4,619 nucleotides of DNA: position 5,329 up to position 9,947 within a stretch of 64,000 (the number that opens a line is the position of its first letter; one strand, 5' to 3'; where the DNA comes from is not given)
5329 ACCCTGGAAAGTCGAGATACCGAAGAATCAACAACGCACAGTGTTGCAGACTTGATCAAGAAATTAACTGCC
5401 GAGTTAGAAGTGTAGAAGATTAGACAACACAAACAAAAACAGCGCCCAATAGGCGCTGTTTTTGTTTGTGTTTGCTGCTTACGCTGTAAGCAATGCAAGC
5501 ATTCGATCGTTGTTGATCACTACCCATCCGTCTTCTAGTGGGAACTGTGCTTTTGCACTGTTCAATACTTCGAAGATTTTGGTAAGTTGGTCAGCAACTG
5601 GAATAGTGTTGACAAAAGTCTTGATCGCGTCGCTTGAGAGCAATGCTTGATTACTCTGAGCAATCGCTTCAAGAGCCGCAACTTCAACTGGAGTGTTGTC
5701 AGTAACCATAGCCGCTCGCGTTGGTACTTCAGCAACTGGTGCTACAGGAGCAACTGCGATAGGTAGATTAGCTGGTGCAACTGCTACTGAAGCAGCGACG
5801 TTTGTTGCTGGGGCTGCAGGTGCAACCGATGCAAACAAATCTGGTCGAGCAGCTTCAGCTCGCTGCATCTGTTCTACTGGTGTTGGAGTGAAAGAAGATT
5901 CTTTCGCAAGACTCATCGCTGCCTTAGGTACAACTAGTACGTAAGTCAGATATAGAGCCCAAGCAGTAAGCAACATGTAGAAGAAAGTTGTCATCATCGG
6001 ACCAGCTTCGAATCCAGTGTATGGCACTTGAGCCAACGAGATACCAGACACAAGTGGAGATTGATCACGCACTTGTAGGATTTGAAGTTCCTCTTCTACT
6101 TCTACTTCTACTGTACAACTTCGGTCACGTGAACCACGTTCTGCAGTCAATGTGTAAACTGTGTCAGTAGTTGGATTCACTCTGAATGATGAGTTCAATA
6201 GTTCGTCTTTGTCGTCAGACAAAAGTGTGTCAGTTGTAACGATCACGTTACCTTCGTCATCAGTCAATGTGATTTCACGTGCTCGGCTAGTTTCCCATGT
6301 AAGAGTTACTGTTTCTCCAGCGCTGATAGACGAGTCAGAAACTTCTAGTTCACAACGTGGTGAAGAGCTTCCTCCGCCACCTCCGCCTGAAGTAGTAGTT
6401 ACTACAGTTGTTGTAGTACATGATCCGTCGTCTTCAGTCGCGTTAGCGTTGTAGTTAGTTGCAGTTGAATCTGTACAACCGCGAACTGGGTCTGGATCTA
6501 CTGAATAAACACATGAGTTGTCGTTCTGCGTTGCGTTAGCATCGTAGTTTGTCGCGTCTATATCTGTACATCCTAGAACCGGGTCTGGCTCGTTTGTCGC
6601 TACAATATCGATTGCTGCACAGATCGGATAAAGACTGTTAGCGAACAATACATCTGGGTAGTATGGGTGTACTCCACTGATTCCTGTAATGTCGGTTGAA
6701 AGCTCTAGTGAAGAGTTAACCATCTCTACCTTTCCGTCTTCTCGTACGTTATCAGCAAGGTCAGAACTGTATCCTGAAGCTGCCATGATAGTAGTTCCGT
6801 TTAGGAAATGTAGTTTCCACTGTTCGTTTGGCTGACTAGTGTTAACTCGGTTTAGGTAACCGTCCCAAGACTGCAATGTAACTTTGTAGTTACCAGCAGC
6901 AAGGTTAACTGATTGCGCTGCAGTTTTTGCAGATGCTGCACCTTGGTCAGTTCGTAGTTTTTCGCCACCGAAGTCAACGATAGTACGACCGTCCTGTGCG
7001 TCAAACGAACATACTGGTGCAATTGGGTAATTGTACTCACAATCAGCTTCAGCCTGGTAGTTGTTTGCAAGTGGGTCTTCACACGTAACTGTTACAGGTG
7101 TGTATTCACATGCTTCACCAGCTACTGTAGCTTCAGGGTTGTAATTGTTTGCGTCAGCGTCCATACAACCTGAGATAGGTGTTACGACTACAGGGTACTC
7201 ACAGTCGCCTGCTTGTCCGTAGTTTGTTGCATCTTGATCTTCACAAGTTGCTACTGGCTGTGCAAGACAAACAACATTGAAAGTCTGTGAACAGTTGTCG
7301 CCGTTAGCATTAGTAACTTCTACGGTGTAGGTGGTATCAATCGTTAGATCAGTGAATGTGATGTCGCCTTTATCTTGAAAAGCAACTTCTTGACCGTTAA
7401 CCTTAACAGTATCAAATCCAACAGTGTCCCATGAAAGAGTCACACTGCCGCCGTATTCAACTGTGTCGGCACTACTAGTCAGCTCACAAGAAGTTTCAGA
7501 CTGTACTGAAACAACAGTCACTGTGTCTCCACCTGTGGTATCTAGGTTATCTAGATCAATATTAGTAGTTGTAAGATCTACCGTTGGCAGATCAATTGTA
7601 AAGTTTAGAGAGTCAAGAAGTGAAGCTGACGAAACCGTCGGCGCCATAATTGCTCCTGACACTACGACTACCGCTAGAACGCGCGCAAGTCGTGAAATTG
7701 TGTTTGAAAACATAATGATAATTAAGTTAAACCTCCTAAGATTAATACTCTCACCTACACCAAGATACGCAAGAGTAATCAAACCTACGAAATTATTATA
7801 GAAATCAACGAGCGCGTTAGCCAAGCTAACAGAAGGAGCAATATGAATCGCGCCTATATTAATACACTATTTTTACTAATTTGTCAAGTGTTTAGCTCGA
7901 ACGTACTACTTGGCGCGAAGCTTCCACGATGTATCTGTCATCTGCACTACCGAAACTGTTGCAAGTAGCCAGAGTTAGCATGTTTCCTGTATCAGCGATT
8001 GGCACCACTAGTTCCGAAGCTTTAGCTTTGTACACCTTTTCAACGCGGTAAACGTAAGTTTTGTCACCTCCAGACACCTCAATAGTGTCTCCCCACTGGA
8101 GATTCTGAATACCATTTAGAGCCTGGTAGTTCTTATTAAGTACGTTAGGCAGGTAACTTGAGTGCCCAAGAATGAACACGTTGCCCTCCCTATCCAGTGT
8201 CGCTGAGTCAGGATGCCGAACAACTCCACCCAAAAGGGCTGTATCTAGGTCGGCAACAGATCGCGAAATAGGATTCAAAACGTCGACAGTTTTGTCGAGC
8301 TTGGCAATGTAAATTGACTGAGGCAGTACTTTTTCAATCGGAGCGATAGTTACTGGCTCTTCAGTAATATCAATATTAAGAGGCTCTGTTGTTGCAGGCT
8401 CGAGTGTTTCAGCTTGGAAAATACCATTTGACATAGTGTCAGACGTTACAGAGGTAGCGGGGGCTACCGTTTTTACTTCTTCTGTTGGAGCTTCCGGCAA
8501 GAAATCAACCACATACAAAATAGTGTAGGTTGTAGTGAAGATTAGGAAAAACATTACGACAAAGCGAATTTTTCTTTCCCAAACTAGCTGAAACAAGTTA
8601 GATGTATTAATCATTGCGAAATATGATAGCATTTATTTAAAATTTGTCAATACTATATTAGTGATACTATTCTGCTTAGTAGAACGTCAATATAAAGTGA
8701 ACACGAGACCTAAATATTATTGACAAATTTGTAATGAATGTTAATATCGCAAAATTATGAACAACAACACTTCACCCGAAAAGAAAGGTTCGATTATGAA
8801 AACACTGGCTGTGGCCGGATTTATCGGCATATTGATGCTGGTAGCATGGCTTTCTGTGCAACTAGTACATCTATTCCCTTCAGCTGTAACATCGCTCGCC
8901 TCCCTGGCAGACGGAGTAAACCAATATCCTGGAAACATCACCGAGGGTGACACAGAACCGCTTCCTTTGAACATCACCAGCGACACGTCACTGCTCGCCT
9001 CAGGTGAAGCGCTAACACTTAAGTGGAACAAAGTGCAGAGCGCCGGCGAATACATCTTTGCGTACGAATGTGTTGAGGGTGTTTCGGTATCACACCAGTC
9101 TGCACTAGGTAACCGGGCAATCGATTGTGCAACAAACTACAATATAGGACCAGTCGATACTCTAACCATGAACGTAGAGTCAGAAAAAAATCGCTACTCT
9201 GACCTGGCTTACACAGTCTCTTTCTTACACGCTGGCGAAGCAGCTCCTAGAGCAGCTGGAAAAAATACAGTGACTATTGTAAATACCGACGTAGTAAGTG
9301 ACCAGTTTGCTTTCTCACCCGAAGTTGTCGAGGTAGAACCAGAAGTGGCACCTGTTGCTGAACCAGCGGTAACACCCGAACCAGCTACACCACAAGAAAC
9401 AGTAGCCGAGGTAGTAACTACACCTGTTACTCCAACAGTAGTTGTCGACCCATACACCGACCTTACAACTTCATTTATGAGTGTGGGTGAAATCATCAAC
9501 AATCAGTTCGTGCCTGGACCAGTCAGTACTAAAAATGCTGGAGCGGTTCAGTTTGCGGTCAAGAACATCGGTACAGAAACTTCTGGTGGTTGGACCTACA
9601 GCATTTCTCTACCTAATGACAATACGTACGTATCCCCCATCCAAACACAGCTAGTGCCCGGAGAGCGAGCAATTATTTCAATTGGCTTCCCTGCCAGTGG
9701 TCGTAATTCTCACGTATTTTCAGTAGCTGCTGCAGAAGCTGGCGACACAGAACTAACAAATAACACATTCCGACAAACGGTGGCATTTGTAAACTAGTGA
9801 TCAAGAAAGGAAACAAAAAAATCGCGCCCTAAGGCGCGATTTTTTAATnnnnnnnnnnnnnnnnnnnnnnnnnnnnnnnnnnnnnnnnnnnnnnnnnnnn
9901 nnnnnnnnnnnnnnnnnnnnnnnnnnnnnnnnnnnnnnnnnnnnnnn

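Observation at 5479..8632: Sortase next to a candidate substrate whose VPYTG + TM signal is followed by a ~155-aa cytoplasmic tail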

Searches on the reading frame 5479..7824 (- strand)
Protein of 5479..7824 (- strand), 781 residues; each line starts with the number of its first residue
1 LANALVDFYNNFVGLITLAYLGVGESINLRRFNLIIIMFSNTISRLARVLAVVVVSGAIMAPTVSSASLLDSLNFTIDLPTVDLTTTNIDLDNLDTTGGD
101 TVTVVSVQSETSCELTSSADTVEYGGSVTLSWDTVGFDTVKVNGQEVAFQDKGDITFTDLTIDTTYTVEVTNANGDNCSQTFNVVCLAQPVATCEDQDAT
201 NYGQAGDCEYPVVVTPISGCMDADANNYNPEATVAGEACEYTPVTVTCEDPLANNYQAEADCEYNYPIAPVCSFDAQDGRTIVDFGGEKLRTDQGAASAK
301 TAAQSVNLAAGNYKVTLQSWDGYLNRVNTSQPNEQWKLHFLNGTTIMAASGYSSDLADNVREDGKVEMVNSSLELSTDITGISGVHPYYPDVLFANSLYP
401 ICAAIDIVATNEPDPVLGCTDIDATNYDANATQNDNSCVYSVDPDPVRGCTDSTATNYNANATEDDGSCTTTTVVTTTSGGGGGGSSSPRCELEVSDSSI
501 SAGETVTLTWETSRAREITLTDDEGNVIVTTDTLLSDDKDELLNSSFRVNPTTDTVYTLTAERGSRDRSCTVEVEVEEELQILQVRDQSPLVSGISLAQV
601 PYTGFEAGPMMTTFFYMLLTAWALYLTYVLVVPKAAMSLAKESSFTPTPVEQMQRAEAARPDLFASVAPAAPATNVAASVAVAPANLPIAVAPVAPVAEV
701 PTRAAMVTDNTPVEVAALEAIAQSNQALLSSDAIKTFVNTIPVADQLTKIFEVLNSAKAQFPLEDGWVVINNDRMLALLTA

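Call 3: search_protein_families(library=pfam, proteins=[window:5479-7824:-], max_evalue=1)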
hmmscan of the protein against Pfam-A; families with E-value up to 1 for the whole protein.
window:5479-7824:- (781 aa): 1 family
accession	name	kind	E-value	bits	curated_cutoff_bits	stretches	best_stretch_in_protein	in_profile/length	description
PF17802.7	SpaA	-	0.35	11.5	23.1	0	141-181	25-70/91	Prealbumin-like fold domain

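Call 4: search_protein_families(library=ncbifam, proteins=[window:5479-7824:-], max_evalue=1)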
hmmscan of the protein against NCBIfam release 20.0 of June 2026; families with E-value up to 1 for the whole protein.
window:5479-7824:- (781 aa): 0 families

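Call 77: find_encoding_contigs(protein=window:5479-7713:-, flank=1000, max_places=3)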
Protein window:5479-7713:- (744 aa): 1 contig read that carries it; 1 place shown.
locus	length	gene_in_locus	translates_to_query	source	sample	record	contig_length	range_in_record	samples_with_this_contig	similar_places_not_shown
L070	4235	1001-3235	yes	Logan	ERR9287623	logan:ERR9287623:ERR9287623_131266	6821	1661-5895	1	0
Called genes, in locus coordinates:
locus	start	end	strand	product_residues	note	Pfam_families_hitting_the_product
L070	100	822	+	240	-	PF04203:Sortase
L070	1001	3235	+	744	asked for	-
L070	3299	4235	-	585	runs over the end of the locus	PF07973:tRNA_SAD, PF00587:tRNA-synt_2b, PF03129:HGTP_anticodon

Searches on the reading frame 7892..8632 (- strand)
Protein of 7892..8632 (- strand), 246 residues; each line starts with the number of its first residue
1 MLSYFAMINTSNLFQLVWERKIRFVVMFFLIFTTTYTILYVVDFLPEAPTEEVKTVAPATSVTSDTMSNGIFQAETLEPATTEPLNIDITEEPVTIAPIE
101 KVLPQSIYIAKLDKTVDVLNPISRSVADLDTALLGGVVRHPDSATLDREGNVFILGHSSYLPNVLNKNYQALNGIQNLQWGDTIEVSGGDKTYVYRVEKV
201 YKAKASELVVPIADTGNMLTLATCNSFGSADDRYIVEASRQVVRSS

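Call 3: search_protein_families(library=pfam, proteins=[window:7892-8632:-], max_evalue=1)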
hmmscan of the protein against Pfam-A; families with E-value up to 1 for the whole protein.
window:7892-8632:- (246 aa): 1 family
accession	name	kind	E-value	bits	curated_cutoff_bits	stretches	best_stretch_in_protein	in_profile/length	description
PF04203.18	Sortase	-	4e-17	62.6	26.6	1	107-240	1-124/125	Sortase domain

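Call 4: search_protein_families(library=ncbifam, proteins=[window:7892-8632:-], max_evalue=1)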
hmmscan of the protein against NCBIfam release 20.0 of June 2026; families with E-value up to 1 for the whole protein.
window:7892-8632:- (246 aa): 6 families
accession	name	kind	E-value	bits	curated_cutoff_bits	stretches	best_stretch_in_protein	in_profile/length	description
NF033747.1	class_E_sortase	subfamily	4.9e-10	39.6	160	1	100-239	67-204/211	class E sortase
NF058671.1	sortase_SrtD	exception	4.1e-09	36.4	140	1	135-239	89-186/187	class D sortase, LPxTATN-specific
NF033746.1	class_D_sortase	subfamily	1.6e-08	34.4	165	1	130-240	30-133/135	class D sortase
TIGR01076.1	sortase_fam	subfamily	1.9e-06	27.7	39.35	1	144-242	33-129/136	sortase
NF033745.1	class_C_sortase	subfamily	3.9e-05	23.5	160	1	172-240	151-220/220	class C sortase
TIGR03784.1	marine_sortase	equivalog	0.0015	18.2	158.25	1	175-238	106-174/174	class GN sortase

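Call 42: search_solved_structures(query=window:7892-8632:-, max_evalue=0.001, show_alignments=1)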
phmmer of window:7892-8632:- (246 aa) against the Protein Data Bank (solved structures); distinct sequences matched with E-value up to 0.001: 1.
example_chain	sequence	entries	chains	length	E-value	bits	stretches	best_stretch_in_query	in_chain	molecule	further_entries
2ln7_A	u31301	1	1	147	1e-05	28.6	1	175-239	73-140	LPXTG-site transpeptidase family protein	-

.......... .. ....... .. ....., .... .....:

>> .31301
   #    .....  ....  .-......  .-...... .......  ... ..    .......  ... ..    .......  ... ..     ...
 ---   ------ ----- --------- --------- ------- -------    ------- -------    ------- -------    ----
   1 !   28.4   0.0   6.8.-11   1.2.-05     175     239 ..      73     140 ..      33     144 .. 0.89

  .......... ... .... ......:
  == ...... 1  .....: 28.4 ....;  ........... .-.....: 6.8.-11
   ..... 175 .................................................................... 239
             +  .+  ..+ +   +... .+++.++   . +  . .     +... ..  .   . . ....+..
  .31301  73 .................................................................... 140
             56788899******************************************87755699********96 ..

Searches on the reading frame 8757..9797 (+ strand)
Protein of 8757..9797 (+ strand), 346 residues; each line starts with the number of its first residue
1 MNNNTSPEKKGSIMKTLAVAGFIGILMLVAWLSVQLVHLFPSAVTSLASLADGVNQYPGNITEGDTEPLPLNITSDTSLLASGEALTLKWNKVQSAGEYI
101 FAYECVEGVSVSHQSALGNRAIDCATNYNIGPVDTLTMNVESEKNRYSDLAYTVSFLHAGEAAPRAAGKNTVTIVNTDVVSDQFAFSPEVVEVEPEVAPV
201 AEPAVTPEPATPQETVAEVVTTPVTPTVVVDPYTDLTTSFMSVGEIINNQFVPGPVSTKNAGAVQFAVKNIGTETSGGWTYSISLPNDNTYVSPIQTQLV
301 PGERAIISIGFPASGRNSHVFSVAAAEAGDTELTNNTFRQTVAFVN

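Call 3: search_protein_families(library=pfam, proteins=[window:8757-9797:+], max_evalue=1)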
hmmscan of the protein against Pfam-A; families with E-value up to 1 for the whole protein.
window:8757-9797:+ (346 aa): 1 family
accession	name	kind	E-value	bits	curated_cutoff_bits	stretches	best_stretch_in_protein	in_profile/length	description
PF07705.17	CARDB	-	0.0013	19.3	22.7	1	247-329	6-87/101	CARDB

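Call 4: search_protein_families(library=ncbifam, proteins=[window:8757-9797:+], max_evalue=1)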
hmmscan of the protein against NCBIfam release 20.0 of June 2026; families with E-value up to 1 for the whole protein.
window:8757-9797:+ (346 aa): 0 families
